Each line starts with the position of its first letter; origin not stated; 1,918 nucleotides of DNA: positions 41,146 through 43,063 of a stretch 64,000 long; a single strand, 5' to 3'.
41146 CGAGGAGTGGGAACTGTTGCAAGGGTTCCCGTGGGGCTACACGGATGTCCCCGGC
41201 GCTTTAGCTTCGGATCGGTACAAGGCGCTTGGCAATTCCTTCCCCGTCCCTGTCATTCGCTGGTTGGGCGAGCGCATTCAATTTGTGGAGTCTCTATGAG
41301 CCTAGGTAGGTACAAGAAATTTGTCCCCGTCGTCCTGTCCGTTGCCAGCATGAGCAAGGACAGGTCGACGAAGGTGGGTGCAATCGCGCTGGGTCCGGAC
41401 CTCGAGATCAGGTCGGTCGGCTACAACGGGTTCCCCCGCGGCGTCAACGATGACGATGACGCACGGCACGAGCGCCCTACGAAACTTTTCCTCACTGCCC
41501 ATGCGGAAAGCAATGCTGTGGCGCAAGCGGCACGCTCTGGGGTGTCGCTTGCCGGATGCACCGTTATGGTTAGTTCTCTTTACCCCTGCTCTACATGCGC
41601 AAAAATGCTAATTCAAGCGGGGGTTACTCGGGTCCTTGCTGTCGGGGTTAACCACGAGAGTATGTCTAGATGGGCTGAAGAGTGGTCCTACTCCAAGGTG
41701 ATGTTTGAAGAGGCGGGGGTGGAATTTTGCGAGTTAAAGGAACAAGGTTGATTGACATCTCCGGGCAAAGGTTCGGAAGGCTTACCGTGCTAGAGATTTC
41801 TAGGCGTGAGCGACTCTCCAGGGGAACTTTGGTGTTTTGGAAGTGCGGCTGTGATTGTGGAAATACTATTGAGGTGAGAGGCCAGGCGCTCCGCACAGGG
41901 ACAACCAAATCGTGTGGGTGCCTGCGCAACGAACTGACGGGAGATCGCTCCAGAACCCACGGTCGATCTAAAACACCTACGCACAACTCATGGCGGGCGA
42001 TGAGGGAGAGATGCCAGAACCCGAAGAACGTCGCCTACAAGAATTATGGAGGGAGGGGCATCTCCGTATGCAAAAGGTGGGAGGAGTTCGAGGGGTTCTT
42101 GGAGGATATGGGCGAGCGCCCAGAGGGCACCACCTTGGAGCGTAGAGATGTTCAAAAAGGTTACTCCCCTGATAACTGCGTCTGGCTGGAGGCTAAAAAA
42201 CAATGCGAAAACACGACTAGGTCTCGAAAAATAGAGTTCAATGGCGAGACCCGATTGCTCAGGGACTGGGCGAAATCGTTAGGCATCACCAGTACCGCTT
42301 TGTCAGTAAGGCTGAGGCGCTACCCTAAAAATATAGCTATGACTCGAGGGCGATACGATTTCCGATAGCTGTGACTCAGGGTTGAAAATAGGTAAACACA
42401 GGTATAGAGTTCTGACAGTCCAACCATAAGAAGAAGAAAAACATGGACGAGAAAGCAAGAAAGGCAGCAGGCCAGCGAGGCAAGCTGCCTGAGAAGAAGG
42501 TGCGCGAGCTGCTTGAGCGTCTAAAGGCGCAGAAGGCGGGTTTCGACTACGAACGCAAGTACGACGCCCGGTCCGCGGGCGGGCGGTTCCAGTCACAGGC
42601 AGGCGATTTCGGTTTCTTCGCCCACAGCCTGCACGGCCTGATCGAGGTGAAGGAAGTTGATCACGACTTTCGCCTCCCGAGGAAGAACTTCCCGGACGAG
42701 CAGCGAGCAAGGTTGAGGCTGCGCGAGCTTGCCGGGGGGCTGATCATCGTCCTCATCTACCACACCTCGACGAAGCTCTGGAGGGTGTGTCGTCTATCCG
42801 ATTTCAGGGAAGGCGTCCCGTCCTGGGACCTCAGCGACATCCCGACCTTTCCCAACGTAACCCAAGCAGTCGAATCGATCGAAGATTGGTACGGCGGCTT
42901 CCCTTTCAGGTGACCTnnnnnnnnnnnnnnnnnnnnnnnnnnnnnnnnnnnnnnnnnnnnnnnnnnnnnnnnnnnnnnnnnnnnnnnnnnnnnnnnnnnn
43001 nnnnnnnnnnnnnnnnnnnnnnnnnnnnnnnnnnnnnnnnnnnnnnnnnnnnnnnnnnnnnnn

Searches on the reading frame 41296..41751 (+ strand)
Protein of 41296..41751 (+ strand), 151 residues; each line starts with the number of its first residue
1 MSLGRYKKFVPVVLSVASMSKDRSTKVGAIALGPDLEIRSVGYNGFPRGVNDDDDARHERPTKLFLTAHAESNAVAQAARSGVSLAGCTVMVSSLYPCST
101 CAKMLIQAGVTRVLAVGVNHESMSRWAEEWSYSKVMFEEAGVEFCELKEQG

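Call 3: search_protein_families(library=pfam, proteins=[window:41296-41751:+], max_evalue=0.01)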
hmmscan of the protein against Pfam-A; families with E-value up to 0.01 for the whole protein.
window:41296-41751:+ (151 aa): 3 families
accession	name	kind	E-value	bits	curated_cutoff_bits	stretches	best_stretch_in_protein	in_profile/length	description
PF00383.29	dCMP_cyt_deam_1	-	1.4e-18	67.1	25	1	7-114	5-99/102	Cytidine and deoxycytidylate deaminase zinc-binding region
PF14437.12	MafB19-deam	-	6e-11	42.9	27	1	19-120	17-104/142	MafB19-like deaminase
PF14439.12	Bd3614-deam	-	0.0035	17.8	38.5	1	68-112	35-81/113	Bd3614-like deaminase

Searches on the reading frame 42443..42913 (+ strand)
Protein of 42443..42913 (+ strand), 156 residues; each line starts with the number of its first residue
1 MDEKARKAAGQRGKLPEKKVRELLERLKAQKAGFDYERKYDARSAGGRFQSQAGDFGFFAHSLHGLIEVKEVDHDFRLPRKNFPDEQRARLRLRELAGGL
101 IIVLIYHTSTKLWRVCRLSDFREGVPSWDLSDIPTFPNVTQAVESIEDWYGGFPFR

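Call 50: search_protein_families(library=pfam, proteins=[window:42443-42913:+], max_evalue=0.01)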
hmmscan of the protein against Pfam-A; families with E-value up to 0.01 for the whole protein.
window:42443-42913:+ (156 aa): 0 families

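Call 56: search_protein_families(library=phrogs, proteins=[window:42443-42913:+], max_evalue=0.001)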
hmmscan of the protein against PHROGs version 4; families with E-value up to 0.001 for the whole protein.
window:42443-42913:+ (156 aa): 1 family
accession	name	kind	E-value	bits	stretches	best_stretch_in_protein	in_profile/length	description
phrog_843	-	DNA, RNA and nucleotide metabolism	0.00095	19.8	0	24-123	30-127/177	Holliday junction resolvase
